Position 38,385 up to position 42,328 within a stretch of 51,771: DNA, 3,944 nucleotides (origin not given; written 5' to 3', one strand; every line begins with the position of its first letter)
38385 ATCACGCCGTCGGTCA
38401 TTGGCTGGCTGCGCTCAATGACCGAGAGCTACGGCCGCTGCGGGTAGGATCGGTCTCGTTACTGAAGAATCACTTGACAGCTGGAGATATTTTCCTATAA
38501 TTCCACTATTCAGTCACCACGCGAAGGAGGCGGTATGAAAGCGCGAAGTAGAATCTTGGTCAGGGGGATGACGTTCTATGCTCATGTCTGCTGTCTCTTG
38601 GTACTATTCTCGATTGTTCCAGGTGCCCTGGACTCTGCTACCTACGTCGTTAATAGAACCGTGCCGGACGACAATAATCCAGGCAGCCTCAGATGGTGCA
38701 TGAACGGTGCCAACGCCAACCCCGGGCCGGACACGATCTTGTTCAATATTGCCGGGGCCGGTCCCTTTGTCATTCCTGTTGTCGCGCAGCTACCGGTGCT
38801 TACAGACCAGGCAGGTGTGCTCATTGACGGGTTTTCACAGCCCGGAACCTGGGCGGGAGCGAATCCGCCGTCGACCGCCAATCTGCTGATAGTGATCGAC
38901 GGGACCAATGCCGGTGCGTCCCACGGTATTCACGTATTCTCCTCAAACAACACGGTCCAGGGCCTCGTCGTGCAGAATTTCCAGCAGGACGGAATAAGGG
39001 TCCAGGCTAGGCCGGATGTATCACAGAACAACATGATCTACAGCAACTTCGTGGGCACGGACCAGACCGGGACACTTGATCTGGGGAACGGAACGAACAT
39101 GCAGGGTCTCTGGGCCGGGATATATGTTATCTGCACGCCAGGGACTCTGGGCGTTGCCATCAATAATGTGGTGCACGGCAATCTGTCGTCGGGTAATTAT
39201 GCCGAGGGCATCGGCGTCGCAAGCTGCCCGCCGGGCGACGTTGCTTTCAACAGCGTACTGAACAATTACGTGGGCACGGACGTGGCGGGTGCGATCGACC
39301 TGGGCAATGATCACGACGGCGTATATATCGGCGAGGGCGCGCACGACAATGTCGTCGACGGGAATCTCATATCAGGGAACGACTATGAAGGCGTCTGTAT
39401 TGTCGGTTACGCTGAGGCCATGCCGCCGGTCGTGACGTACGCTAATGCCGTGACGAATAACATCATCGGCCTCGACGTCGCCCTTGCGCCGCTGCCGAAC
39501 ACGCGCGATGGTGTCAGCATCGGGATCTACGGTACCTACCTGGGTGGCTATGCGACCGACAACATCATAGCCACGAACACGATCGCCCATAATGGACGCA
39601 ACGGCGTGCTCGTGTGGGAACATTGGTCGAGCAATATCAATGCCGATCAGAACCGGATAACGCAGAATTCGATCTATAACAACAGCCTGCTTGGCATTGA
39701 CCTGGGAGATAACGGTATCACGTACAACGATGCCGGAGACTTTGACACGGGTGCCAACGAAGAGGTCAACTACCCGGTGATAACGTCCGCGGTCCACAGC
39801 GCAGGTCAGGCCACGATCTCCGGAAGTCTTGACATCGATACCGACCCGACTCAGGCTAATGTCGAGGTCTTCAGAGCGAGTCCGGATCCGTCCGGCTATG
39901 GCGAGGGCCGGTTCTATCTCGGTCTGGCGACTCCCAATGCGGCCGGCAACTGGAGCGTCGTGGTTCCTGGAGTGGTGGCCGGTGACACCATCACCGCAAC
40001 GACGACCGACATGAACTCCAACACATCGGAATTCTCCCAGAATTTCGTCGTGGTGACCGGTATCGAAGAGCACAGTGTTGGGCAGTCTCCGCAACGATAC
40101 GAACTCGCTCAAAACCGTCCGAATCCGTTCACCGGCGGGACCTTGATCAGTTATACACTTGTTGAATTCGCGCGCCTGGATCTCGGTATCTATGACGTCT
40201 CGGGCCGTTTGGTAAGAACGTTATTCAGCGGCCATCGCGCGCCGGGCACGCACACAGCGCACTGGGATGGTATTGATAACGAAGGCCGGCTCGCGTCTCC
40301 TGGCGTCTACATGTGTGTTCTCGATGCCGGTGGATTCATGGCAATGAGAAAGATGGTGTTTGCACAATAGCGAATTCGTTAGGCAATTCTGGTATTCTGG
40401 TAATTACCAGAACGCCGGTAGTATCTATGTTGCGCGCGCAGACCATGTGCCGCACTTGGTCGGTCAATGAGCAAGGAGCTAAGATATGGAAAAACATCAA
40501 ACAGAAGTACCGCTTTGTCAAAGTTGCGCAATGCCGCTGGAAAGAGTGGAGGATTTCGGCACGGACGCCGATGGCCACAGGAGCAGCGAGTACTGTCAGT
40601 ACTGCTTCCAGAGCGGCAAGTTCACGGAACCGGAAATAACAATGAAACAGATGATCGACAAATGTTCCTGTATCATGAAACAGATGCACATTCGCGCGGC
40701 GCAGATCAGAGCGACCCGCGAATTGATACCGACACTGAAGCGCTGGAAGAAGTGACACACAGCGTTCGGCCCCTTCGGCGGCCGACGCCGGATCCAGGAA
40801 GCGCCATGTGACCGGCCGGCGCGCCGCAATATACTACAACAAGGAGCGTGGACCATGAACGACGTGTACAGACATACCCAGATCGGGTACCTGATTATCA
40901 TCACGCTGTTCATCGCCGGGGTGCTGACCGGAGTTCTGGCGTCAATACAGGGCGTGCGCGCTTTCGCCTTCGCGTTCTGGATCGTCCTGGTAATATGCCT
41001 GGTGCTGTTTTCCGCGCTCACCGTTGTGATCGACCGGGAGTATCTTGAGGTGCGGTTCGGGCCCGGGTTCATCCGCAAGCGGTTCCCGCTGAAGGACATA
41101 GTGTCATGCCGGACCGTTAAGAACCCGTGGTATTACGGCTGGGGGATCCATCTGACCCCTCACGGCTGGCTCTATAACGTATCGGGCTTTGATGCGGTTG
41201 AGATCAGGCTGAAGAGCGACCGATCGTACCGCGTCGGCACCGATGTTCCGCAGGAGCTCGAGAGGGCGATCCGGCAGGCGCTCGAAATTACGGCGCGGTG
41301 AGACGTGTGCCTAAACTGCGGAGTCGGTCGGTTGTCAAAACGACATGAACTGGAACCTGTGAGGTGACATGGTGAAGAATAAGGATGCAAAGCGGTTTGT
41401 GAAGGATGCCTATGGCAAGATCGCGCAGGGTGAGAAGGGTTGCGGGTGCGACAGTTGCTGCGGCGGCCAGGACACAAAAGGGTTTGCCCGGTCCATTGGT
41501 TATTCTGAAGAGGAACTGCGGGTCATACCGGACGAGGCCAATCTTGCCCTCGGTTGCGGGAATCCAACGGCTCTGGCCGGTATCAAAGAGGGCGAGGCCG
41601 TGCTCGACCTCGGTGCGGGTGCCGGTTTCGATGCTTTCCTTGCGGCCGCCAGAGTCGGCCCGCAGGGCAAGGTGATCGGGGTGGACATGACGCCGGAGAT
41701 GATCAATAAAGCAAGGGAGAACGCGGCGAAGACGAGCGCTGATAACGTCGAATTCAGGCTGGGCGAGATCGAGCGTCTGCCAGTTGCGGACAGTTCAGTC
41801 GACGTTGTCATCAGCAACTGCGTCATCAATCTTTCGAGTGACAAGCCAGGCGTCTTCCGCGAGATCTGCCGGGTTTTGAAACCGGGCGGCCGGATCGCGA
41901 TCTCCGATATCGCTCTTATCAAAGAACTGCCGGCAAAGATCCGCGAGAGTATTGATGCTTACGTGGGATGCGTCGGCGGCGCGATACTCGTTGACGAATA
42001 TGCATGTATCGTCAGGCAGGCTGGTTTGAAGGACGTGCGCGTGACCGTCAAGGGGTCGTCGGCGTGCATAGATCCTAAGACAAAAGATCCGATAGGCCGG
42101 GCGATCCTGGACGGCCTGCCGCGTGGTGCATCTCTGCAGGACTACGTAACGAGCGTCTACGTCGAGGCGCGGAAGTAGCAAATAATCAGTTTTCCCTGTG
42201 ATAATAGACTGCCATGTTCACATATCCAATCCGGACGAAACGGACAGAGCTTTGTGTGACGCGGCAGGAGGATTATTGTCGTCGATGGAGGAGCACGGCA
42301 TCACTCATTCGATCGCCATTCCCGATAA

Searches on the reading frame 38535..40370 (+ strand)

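Call 9: search_protein_families(library=pfam, proteins=[window:38535-40370:+])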
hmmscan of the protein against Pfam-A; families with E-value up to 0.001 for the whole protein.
window:38535-40370:+ (611 aa): 3 families
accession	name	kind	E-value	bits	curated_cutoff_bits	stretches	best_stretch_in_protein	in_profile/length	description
PF13860.13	FlgD_ig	-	5.6e-09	36.3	27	1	542-593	18-70/79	FlgD Ig-like domain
PF13229.12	Beta_helix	-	3.5e-06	27.2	25.9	1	258-395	21-127/158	Right handed beta helix region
PF05048.19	NosD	-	1.8e-05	24.7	23.6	0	210-309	92-167/212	Periplasmic copper-binding protein (NosD)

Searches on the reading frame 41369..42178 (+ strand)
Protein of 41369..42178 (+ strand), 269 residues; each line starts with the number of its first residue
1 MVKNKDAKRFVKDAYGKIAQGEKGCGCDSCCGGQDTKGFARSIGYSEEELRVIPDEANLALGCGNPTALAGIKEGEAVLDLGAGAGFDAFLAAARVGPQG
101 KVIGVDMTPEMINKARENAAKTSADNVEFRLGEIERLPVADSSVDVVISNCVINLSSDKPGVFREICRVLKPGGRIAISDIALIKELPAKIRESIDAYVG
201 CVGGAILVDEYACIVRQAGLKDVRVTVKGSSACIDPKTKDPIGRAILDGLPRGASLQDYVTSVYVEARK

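Call 9: search_protein_families(library=pfam, proteins=[window:41369-42178:+])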
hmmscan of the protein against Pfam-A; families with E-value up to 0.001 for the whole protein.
window:41369-42178:+ (269 aa): 15 families
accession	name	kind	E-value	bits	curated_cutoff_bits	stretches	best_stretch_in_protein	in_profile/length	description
PF13847.12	Methyltransf_31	-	1.7e-43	148.2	27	1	72-215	1-141/145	Methyltransferase domain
PF13649.12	Methyltransf_25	-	2.3e-24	86.4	27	1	78-174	1-97/97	Methyltransferase domain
PF08241.18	Methyltransf_11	-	2.1e-23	83.2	21.2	1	79-178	1-95/95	Methyltransferase domain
PF01209.24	Ubie_methyltran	-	1e-18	68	20.1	1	70-182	43-155/233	ubiE/COQ5 methyltransferase family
PF08242.18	Methyltransf_12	-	5.5e-15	56.3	30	1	79-176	1-98/98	Methyltransferase domain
PF01135.25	PCMT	-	1.4e-10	41.8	20.3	1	69-176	68-169/210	Protein-L-isoaspartate(D-aspartate) O-methyltransferase (PCMT)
PF13489.12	Methyltransf_23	-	1.9e-10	41.1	27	1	69-182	16-120/164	Methyltransferase domain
PF06325.19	PrmA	-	6e-10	39.5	22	1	72-186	159-264/296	Ribosomal protein L11 methyltransferase (PrmA)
PF20922.3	Anamorsin_N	-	4.8e-07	30.1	27.1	1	105-182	10-91/163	Anamorsin, N-terminal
PF05175.20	MTS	-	2.1e-06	27.9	23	1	75-176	32-136/170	Methyltransferase small domain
PF05148.21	Methyltransf_8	-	6.3e-06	26.6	27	1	131-181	110-159/219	Hypothetical methyltransferase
PF01170.24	UPF0020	-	8.2e-06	26.1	22.3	1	98-150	75-128/197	RMKL-like, methyltransferase domain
PF13679.12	Methyltransf_32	-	5e-05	23.7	27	1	75-148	26-106/143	Methyltransferase domain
PF01728.25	FtsJ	-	0.0001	22.7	24.1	1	72-157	19-105/181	FtsJ-like methyltransferase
PF00891.24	Methyltransf_2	-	0.00064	19.6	22.3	1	77-183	65-169/210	O-methyltransferase domain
